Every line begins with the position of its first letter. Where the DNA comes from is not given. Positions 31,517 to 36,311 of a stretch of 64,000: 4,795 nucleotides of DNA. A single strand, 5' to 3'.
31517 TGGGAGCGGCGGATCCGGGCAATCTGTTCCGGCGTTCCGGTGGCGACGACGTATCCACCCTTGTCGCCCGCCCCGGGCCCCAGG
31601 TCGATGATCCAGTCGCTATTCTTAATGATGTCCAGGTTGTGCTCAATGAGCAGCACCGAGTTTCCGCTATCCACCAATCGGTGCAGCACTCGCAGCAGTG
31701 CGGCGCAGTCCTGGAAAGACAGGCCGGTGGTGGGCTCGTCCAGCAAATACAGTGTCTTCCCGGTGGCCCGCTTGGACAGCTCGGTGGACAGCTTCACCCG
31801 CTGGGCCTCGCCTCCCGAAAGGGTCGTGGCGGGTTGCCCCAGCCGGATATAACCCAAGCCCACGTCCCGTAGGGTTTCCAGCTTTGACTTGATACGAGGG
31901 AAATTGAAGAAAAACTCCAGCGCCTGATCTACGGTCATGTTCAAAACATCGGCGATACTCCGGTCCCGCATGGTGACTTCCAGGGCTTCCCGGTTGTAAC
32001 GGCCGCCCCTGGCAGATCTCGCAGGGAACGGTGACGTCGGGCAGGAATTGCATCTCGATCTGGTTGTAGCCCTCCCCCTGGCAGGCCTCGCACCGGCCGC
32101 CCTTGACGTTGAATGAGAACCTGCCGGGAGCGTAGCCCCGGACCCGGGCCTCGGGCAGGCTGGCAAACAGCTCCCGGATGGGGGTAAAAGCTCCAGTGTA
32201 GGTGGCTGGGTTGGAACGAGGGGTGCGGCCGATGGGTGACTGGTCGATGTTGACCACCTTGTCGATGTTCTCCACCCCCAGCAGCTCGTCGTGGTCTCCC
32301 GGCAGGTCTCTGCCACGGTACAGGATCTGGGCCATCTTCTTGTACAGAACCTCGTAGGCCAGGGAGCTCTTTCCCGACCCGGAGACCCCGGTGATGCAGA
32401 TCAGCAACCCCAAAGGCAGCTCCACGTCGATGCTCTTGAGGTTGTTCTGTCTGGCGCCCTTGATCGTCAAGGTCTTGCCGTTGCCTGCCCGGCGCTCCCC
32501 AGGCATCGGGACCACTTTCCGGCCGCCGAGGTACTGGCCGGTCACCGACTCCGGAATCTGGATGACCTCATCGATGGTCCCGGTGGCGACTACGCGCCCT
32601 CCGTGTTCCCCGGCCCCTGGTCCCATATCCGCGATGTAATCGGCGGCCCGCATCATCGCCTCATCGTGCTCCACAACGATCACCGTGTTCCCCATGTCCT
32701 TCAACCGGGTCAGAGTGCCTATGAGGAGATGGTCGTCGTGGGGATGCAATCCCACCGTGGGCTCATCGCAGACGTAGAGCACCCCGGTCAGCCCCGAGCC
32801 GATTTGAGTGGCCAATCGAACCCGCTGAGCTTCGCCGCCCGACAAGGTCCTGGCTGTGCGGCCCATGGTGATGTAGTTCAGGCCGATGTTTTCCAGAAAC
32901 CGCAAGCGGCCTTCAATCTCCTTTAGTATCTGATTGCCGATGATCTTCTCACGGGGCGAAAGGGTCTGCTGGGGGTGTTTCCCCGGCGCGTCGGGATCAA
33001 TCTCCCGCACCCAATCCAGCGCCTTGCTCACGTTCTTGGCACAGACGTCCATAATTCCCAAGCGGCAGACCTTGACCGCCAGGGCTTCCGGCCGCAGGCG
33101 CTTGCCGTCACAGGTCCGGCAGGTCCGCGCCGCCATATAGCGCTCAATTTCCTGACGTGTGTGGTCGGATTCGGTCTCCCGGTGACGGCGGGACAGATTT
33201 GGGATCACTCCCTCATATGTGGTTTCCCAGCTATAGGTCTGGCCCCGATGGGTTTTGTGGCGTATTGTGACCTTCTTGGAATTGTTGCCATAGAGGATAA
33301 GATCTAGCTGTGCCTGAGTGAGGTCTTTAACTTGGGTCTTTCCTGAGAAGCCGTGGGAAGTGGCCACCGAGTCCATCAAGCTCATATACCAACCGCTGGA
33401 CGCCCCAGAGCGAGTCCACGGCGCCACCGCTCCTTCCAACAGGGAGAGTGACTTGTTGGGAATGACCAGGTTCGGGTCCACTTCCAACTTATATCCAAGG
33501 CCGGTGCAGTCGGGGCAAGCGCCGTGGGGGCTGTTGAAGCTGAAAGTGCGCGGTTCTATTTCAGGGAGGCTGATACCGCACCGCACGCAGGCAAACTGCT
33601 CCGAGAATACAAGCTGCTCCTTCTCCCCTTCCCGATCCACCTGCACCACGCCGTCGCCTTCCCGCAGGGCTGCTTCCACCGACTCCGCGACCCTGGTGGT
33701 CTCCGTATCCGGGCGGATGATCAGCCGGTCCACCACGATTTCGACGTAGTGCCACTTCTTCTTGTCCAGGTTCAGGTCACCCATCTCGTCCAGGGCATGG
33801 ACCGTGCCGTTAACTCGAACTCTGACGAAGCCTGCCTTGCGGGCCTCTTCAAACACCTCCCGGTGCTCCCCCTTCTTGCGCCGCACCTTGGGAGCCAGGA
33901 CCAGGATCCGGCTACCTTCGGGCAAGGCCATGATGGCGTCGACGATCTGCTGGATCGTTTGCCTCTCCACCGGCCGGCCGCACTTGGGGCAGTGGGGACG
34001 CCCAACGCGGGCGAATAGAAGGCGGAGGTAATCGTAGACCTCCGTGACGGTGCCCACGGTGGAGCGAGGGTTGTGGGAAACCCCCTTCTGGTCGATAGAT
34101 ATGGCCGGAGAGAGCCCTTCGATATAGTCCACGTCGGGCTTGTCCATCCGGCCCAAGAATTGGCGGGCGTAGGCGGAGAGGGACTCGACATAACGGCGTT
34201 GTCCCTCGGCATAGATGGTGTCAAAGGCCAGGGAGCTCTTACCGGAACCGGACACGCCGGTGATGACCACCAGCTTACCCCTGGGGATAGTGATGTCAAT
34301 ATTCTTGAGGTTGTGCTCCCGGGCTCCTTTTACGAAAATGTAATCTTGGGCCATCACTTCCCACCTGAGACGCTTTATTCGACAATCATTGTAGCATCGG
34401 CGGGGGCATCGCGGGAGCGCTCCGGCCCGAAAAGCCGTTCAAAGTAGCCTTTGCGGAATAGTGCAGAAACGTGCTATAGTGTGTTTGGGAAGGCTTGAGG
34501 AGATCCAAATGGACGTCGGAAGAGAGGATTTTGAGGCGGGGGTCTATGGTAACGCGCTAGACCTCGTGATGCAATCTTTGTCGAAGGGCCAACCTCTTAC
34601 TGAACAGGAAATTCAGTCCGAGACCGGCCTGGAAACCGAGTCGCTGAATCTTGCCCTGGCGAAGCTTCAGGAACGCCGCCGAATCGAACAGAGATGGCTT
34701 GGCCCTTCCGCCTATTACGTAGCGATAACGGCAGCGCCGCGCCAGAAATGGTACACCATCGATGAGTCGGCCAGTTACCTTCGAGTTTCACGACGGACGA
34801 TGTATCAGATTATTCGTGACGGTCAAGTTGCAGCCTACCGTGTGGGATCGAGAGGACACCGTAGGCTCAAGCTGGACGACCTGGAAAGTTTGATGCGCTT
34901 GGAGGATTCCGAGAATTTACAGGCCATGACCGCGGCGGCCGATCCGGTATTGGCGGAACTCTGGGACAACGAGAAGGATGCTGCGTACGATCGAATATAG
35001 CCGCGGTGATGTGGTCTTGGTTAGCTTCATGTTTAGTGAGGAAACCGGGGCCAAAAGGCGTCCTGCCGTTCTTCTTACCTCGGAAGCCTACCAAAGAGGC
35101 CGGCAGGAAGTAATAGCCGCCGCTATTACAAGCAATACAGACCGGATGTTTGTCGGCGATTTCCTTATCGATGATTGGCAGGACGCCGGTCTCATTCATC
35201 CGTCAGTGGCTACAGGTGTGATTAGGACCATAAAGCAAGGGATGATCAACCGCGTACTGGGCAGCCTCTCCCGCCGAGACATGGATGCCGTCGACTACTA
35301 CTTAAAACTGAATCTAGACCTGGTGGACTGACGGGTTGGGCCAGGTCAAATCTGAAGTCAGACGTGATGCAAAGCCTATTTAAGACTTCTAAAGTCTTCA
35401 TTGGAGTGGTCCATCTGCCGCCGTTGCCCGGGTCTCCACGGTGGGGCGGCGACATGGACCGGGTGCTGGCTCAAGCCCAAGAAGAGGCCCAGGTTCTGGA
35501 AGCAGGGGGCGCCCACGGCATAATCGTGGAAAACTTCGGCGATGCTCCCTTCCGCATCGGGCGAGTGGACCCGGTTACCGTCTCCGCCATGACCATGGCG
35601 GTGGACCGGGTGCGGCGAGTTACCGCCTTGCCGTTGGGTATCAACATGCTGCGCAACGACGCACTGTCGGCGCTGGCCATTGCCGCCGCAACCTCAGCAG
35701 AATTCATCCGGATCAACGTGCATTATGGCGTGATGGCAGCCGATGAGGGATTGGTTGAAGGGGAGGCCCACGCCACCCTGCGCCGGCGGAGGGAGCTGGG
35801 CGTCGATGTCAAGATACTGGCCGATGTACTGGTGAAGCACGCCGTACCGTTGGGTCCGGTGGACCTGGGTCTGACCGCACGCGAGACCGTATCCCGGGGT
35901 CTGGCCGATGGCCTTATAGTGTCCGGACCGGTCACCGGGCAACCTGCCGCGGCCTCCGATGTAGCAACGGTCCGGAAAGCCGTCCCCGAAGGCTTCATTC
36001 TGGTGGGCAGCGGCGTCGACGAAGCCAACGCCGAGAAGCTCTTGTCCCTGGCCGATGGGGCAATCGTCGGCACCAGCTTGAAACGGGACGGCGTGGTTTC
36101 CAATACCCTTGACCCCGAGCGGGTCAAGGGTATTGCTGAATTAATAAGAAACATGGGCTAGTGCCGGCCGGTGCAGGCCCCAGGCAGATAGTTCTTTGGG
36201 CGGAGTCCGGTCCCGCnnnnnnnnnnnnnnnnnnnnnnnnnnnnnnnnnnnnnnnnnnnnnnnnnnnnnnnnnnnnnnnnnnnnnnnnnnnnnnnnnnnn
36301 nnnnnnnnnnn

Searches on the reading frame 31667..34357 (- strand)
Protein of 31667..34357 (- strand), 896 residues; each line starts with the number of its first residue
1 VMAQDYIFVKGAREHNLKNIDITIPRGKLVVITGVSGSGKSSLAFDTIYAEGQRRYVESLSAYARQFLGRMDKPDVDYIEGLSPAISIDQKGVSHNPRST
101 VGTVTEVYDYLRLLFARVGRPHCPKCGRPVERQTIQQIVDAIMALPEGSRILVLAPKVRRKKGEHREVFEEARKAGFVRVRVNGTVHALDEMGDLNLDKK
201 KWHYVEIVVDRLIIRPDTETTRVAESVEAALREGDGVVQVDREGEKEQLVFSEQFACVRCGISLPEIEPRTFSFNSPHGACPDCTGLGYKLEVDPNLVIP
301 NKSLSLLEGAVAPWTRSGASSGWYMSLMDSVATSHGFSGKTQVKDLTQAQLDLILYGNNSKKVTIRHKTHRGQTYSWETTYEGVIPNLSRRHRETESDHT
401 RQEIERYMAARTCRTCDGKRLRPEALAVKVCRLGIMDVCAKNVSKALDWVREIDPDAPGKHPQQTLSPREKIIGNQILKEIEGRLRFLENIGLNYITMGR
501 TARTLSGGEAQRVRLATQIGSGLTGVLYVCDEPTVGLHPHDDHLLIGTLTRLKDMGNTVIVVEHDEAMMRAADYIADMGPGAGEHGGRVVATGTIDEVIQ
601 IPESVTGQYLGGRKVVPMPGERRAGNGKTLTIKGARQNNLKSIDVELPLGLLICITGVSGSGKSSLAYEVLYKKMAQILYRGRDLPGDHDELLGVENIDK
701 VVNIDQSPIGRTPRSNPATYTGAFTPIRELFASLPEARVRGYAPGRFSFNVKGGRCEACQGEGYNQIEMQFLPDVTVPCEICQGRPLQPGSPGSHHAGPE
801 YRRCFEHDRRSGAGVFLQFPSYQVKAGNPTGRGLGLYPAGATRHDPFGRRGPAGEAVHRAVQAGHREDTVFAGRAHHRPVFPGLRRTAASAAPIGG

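Call 53: search_protein_families(library=pfam, proteins=[window:31667-34357:-], max_evalue=0.00001)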
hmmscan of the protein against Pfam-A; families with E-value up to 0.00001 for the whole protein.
window:31667-34357:- (896 aa): 5 families
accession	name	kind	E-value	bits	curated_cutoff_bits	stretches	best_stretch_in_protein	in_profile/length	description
PF17760.6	UvrA_inter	-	1.6e-36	125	23.3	1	133-242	1-107/109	UvrA interaction domain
PF17755.6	UvrA_DNA-bind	-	1.8e-36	125.2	23.2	1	294-406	1-110/110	UvrA DNA-binding domain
PF00005.33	ABC_tran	-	2.3e-14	54.6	25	0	17-44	1-28/137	ABC transporter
PF13191.12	AAA_16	-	9.1e-07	30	32.6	0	24-67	21-63/167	AAA ATPase domain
PF13555.12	AAA_29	-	5.2e-06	26.5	27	0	21-43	16-38/61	P-loop containing region of AAA domain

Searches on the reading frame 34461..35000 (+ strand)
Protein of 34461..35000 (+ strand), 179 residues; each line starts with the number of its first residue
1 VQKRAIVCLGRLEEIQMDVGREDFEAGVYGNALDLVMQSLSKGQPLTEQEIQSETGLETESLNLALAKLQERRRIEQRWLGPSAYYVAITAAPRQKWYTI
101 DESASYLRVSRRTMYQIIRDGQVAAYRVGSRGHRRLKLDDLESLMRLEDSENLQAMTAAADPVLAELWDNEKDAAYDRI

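Call 55: search_protein_families(library=pfam, proteins=[window:34461-35000:+], max_evalue=0.00001)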
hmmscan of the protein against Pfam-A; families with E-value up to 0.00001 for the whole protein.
window:34461-35000:+ (179 aa): 1 family
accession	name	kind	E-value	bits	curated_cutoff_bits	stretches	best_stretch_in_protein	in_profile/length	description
PF12728.13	HTH_17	-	1.5e-10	41.6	27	1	97-145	1-47/51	Helix-turn-helix domain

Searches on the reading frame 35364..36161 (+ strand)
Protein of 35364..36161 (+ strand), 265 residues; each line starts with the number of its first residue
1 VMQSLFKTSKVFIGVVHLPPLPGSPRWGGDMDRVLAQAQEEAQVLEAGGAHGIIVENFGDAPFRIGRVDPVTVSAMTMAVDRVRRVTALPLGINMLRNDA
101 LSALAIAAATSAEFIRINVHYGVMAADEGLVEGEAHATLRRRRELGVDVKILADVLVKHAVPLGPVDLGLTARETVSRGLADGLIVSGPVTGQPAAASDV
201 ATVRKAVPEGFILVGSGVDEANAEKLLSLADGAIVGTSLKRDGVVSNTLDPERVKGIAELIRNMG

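Call 55: search_protein_families(library=pfam, proteins=[window:35364-36161:+], max_evalue=0.00001)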
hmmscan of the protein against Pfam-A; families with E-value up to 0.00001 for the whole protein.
window:35364-36161:+ (265 aa): 1 family
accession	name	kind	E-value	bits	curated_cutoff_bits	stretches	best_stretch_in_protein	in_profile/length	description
PF03437.21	BtpA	-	5.7e-89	298.4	30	1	9-261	2-252/254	BtpA family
